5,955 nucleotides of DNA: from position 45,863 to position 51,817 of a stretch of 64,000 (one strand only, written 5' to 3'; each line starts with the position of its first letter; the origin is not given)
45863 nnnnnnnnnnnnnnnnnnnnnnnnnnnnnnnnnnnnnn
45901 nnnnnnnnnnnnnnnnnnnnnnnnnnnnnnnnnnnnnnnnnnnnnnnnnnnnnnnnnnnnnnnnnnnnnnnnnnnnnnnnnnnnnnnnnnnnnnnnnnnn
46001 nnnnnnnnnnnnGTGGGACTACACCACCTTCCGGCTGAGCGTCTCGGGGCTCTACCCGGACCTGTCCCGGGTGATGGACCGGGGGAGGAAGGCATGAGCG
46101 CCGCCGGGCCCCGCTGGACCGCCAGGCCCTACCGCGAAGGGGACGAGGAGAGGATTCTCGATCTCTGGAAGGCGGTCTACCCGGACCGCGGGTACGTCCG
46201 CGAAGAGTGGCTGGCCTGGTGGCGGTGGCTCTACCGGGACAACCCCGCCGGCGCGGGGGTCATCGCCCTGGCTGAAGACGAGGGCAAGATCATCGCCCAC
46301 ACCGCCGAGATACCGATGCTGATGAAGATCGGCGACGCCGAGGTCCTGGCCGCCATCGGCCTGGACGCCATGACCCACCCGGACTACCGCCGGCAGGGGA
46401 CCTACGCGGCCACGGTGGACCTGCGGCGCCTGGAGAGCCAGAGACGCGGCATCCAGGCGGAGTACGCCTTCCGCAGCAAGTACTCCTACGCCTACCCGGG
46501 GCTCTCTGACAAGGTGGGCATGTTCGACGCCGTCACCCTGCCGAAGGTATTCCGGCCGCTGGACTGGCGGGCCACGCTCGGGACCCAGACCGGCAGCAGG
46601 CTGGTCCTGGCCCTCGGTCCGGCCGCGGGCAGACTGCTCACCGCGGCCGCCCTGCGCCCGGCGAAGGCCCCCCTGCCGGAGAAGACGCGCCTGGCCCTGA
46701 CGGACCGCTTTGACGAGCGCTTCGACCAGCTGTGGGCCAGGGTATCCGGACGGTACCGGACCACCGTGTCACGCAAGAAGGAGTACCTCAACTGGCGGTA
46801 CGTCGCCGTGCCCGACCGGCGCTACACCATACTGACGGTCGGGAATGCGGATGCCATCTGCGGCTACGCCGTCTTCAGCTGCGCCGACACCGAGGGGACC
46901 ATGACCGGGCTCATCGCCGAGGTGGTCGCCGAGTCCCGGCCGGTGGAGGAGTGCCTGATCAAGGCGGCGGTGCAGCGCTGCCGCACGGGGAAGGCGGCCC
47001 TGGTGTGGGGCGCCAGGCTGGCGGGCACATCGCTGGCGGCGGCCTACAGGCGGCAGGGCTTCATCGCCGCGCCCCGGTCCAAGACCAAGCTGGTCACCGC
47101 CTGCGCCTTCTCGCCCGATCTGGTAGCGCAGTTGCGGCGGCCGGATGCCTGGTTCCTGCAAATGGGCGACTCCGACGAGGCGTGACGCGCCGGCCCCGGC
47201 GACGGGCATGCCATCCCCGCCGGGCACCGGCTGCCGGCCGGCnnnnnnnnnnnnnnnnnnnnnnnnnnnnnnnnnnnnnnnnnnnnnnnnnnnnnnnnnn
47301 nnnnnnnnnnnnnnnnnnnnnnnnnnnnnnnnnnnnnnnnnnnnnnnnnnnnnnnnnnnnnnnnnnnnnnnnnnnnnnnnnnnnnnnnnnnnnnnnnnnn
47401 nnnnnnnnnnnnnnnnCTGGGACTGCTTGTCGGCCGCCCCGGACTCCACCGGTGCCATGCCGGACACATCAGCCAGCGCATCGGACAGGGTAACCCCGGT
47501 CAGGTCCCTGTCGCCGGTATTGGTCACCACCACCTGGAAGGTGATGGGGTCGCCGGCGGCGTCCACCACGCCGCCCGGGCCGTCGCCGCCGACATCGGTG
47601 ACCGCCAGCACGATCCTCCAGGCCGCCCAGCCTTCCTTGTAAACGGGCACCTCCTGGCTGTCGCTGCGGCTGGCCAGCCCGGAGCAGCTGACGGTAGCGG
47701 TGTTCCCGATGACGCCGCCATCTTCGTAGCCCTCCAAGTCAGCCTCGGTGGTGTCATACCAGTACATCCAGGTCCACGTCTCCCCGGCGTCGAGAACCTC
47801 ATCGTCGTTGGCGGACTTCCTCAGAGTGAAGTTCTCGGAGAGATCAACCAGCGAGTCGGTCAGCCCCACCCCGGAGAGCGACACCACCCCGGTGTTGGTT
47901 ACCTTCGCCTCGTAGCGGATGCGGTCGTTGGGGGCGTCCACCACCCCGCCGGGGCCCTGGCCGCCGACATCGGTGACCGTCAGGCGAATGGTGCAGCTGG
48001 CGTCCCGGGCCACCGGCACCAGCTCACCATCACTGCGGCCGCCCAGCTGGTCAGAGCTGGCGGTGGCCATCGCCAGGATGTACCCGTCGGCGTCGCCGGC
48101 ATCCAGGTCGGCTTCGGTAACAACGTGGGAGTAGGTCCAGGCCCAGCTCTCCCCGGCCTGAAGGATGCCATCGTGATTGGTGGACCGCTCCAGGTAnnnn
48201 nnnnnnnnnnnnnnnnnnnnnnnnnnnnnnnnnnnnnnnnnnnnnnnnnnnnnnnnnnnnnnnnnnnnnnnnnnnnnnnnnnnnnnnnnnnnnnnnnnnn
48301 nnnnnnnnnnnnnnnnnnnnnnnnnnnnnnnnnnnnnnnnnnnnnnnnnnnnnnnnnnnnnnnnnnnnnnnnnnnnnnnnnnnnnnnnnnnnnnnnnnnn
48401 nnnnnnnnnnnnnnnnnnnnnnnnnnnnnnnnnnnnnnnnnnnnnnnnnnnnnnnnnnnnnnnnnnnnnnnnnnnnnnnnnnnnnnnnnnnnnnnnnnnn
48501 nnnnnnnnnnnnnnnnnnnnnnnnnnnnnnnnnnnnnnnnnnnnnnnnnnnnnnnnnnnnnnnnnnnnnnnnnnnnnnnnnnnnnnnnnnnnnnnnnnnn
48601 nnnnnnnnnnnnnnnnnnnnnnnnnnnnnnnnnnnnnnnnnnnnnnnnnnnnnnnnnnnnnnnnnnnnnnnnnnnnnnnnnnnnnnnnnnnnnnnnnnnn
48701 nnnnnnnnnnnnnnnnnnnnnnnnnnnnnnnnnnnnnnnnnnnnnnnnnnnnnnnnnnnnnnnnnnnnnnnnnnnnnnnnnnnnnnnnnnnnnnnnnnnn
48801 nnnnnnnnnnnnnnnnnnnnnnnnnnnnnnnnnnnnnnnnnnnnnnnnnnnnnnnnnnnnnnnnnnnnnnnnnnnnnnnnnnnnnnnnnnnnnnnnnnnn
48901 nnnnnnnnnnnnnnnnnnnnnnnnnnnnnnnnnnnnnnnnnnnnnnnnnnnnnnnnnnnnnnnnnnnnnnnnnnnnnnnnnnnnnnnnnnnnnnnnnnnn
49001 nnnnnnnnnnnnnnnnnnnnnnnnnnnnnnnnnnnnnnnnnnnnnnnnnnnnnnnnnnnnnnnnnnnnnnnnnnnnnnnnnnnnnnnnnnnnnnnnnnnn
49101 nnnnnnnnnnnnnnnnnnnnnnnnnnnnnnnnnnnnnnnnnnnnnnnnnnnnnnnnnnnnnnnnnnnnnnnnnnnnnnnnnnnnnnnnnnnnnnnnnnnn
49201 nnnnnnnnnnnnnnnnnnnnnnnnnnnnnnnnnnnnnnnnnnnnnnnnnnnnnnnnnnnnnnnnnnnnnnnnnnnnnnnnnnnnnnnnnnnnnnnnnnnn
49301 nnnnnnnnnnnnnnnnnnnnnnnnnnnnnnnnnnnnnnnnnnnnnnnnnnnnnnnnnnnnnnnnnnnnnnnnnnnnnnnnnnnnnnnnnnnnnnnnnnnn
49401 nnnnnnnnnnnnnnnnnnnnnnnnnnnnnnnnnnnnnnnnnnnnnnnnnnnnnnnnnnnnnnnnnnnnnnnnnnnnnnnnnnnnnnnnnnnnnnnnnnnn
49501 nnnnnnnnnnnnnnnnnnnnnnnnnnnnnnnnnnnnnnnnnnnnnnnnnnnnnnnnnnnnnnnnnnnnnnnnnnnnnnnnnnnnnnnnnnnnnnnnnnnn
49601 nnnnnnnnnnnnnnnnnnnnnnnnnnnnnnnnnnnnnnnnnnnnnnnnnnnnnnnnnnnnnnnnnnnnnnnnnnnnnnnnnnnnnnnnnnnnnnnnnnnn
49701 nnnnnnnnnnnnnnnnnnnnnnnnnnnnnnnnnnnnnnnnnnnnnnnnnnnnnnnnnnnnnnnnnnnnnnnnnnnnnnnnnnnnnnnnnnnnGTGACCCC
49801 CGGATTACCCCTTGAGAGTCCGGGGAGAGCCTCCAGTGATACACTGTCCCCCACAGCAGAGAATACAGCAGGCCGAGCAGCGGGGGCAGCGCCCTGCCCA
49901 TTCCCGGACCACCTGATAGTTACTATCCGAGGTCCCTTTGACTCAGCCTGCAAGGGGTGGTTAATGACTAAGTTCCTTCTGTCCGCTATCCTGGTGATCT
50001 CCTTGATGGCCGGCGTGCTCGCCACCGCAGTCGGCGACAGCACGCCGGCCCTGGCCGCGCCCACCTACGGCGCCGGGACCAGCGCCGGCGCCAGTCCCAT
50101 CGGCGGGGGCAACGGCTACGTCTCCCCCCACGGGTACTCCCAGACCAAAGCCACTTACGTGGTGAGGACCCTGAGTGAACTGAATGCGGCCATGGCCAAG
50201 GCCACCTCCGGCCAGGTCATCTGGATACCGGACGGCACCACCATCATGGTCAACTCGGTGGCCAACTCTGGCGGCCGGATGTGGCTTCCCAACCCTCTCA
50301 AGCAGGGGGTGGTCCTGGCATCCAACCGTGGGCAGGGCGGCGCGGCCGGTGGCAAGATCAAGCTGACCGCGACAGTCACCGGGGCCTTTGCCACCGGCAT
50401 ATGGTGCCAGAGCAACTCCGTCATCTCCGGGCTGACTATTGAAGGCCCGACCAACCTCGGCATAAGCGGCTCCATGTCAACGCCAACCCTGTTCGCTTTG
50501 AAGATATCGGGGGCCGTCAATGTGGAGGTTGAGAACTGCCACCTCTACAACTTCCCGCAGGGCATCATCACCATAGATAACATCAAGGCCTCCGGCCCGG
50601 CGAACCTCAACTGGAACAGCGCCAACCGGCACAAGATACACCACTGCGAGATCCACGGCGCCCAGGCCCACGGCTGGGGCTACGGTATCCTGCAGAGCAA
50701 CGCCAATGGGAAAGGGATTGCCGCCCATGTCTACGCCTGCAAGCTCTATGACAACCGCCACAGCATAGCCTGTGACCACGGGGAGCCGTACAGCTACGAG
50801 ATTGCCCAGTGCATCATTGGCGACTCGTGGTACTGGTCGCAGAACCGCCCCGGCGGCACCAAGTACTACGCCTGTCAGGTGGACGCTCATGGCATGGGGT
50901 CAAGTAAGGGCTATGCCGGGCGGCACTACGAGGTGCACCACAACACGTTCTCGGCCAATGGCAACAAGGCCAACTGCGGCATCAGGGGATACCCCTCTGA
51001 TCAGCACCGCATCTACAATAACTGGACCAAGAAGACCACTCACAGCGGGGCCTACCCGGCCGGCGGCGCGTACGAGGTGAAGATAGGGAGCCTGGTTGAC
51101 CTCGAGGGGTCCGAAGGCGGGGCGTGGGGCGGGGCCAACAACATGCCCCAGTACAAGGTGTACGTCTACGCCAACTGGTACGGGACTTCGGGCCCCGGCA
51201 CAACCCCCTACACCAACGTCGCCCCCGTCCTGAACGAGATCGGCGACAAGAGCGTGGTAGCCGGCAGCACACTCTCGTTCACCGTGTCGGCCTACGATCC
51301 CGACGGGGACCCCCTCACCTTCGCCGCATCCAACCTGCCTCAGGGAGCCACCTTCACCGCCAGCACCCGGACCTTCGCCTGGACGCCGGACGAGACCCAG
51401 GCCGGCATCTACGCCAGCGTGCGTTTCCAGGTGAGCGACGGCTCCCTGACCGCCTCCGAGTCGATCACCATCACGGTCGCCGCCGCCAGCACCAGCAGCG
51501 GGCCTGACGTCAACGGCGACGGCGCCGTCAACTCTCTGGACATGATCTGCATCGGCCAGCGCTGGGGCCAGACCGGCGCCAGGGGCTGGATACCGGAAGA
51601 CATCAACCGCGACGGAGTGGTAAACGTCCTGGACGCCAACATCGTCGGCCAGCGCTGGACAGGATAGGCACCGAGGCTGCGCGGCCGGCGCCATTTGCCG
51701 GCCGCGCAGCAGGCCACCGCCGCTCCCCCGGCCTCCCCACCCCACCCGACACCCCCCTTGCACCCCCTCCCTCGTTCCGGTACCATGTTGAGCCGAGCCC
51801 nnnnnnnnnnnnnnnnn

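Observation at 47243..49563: Wzx-type flippase fused to two DUF11 repeat domains and a terminal TM anchor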

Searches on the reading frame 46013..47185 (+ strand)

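Call 11: search_protein_families(library=pfam, proteins=[window:46013-47185:+], max_evalue=0.001)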
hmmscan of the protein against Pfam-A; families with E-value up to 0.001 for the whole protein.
window:46013-47185:+ (390 aa): 1 family
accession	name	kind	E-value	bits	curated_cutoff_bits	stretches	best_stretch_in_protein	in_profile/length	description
PF13527.13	Acetyltransf_9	-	3e-10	40.6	25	1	37-131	2-90/127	Acetyltransferase (GNAT) domain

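Call 48: search_protein_families(library=ncbifam, proteins=[window:46013-47185:+], max_evalue=0.01)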
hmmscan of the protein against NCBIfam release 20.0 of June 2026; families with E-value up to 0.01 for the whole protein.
window:46013-47185:+ (390 aa): 0 families

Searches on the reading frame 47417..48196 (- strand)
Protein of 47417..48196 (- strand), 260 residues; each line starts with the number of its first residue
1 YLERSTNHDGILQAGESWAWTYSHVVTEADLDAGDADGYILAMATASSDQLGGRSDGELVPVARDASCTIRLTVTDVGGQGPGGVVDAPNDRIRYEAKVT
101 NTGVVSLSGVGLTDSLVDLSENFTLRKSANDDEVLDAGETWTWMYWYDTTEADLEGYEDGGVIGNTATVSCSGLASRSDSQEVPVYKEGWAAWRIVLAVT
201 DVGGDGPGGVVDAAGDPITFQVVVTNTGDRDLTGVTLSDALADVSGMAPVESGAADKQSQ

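Call 29: search_solved_structures(query=window:47417-48196:-, max_evalue=1, show_alignments=2)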
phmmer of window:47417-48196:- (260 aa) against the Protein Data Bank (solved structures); distinct sequences matched with E-value up to 1: 3.
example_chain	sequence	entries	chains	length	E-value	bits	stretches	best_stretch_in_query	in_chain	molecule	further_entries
1t98_A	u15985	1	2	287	0.05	16.3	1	36-129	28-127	Chromosome partition protein mukF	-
3euh_A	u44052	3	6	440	0.1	15.2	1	36-129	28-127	Chromosome partition protein mukF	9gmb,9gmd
3rpu_A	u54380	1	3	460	0.11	15.1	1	36-129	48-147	Chromosome partition protein mukF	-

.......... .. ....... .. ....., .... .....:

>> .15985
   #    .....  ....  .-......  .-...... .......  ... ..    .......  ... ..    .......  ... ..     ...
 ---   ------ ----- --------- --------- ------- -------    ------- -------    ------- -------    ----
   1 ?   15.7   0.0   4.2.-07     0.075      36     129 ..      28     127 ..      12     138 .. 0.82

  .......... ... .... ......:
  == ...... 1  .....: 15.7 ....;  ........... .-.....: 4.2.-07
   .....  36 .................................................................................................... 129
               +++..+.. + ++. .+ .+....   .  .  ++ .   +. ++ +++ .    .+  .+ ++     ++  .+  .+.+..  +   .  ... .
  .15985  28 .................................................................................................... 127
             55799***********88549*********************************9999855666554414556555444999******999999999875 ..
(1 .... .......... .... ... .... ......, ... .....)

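Call 35: predict_structure(alignment_id=A4)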
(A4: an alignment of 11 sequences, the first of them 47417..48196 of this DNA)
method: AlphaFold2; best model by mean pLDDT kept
length: 260 residues; sequences in the alignment: 11
mean_pLDDT: 86.4   pTM: 0.80
mean pLDDT of the five models: 86.4, 80.0, 78.0, 77.9, 64.6
residues with pLDDT >= 90: 144; 70-90: 94; 50-70: 11; < 50: 11
segments of 3 or more residues with pLDDT < 50: 1-6, 256-260
pLDDT, mean of each block of 10 residues (from residue 1): 51 90 94 82 91 89 90 93 89 95 93 92 82 90 95 74 91 89 85 90 90 95 90 91 86 51
secondary structure, 60 per line:
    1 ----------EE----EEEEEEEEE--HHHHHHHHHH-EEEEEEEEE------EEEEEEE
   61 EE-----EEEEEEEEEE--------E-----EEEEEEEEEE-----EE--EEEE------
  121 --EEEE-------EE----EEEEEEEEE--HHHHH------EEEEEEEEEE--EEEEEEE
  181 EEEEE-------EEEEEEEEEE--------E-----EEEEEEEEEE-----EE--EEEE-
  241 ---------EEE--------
elements in order: E17-25 H28-37 E39-47 E54-62 E68-77 E92-101 E111-114 E123-126 E140-148 H151-155 E162-171 E174-185 E193-202 E217-226 E236-239 E250-252

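Call 37: fold_search(model_id=the predicted structure, library=pdb)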
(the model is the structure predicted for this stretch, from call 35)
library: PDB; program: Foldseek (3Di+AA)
matches with E <= 10: 1665; with E <= 0.001: 13
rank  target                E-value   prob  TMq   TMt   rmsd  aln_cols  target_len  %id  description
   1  2vj0_A                2.3e-04  0.99  0.25  0.26  15.3       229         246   10  Crystal structure of the alpha-adaptin appendage domain, from the AP2 adaptor complex, in complex with an FXDNF peptid (released 2007-12-25)
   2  7ohi_A                2.4e-04  0.99  0.26  0.26  14.1       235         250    9  FCHO1-peptide-AP2 alpha ear complex (released 2022-06-01)
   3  5cn2_A                2.7e-04  1.00  0.26  0.51   6.9       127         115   12  Crystal structure of yeast GGA1_GAE domain-C2221 (released 2016-07-20)
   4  9ppp_A                2.7e-04  0.91  0.19  0.20  16.1       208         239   10  Structure of Alpha Appendage of AP2 bound to the extended FxDxF motif derived of CCDC32 (released 2026-04-08)
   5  1b9k                  3.2e-04  0.99  0.22  0.24  16.0       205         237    9  ALPHA-ADAPTIN APPENDAGE DOMAIN, FROM CLATHRIN ADAPTOR AP2 (released 1999-07-06)
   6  5cn1_D                4.0e-04  1.00  0.24  0.47   7.4       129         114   10  Crystal structure of yeast GGA1_GAE domain-P21 (released 2016-07-20)
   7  5jpn_B                4.0e-04  1.00  0.29  0.12  18.9       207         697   11  Structure of human complement C4 rebuilt using iMDFF (released 2016-08-10)
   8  3hs8_A                4.2e-04  0.96  0.23  0.24  15.2       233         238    8  Intersectin 1-peptide-AP2 alpha ear complex (released 2010-02-23)
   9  5cn1_C                5.2e-04  1.00  0.24  0.46   7.1       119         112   10  Crystal structure of yeast GGA1_GAE domain-P21 (released 2016-07-20)
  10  1w80_A                5.2e-04  0.97  0.24  0.25  15.5       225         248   10  Crystal structure of the alpha-adaptin appendage domain, from the AP2 adaptor complex, bound to 2 peptides from Synapt (released 2004-10-27)
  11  3u82_B                6.5e-04  0.94  0.29  0.25  33.5       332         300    8  Binding of herpes simplex virus glycoprotein D to nectin-1 exploits host cell adhesion (released 2012-03-21)
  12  9pue_A                8.5e-04  0.99  0.26  0.27  15.5       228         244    9  Structure of Alpha Appendage of AP2 bound to the FxDxF motif derived of CCDC32 (released 2026-04-08)
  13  6bqm                  9.0e-04  0.91  0.25  0.15  19.9       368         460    8  Secreted serine protease VesC from Vibrio cholerae (released 2018-11-28)
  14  5jpm_B                1.1e-03  0.99  0.29  0.12  18.1       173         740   14  Structure of the complex of human complement C4 with MASP-2 rebuilt using iMDFF (released 2016-08-10)
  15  9fyn                  1.2e-03  1.00  0.30  0.11   9.8       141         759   13  Lacto-N-biosidase from Trueperella pyogenes (released 2024-10-09)
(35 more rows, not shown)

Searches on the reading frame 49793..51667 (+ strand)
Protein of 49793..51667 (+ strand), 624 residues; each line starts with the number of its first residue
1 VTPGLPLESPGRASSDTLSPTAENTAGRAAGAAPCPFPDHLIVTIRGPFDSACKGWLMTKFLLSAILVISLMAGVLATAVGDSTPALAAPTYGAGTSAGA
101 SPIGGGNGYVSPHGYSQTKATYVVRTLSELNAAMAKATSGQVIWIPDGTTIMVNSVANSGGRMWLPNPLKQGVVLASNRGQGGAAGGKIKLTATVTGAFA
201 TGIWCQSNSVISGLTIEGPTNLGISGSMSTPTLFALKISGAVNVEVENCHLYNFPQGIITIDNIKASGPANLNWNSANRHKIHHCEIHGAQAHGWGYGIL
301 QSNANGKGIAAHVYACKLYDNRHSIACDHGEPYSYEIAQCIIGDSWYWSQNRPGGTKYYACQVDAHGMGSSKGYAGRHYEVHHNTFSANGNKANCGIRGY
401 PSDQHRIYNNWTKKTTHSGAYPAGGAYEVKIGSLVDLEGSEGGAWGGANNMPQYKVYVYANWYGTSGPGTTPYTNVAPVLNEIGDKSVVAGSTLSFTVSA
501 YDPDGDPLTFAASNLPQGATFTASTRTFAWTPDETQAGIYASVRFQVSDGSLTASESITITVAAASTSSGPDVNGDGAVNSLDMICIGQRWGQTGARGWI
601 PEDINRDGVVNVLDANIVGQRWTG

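Call 11: search_protein_families(library=pfam, proteins=[window:49793-51667:+], max_evalue=0.001)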
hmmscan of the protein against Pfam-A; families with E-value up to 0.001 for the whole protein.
window:49793-51667:+ (624 aa): 3 families
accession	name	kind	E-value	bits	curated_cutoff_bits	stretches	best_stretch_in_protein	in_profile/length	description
PF05345.18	He_PIG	-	1.1e-13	51.8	24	1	477-563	1-96/96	Putative Ig domain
PF17963.7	Big_9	-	4.6e-10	40.7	23.6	1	475-561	1-89/89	Bacterial Ig domain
PF00404.24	Dockerin_1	-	5.6e-08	33.3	22.9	1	572-619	3-53/57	Dockerin type I domain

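Call 48: search_protein_families(library=ncbifam, proteins=[window:49793-51667:+], max_evalue=0.01)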
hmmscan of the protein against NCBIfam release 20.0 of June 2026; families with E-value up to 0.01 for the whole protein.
window:49793-51667:+ (624 aa): 2 families
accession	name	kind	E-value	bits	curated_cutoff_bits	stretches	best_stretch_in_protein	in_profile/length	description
NF038112.1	myxo_dep_M36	subfamily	0.00037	17.7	1500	1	475-565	1379-1472/1604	myxosortase-dependent M36 family metallopeptidase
NF038111.1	rhom_dep_M36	equivalog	0.00045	17.7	1700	1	473-568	1182-1281/1315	rhombosortase-dependent M36 family metallopeptidase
